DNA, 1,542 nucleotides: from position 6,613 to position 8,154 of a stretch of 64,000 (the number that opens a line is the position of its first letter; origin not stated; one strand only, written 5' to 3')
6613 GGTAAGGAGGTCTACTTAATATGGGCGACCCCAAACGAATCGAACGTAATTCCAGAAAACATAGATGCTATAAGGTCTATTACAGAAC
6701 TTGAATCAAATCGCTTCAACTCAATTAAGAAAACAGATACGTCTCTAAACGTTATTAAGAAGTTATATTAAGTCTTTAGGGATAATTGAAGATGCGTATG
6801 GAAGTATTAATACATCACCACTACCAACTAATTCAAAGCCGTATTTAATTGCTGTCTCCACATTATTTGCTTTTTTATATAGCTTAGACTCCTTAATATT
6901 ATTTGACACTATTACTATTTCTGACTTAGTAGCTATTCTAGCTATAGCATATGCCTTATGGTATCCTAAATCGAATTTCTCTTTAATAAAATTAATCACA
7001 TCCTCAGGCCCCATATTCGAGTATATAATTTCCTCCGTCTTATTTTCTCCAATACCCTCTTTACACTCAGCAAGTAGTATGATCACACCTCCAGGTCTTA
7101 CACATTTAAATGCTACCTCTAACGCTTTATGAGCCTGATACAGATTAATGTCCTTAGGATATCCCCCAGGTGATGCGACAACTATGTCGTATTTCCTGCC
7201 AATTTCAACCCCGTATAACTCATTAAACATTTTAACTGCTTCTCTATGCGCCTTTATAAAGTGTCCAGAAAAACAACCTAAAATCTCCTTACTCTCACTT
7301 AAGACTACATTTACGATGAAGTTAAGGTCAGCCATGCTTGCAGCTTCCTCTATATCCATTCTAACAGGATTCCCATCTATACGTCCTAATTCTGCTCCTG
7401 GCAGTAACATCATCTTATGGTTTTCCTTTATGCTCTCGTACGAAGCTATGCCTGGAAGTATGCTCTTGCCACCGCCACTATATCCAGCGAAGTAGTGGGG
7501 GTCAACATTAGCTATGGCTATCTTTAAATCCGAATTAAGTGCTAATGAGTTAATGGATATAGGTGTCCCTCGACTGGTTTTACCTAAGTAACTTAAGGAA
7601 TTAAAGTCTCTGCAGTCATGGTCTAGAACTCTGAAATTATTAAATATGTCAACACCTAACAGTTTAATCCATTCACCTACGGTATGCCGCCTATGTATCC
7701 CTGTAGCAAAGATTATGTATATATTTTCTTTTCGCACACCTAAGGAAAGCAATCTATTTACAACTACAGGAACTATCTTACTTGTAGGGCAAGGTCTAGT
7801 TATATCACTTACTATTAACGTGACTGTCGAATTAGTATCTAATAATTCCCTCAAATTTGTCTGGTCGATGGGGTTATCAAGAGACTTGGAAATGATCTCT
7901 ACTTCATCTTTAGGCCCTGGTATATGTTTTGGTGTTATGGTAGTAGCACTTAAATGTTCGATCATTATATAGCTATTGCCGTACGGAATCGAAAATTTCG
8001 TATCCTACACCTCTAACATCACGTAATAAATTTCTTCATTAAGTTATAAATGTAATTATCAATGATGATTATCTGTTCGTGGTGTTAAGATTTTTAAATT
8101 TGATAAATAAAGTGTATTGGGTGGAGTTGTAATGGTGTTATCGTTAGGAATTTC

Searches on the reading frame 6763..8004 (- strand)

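Call 37: search_protein_families(library=pfam, proteins=[window:6763-8004:-], max_evalue=0.001)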
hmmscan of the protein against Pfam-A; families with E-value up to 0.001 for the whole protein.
window:6763-8004:- (413 aa): 2 families
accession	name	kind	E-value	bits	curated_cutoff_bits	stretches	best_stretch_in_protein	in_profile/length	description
PF09861.14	Lar_N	-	8.8e-67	224.7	23.3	1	18-205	14-202/204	Lactate racemase N-terminal domain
PF21113.2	LarA_C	-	1.7e-17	64.2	25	1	271-396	5-138/152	Lactate racemase C-terminal domain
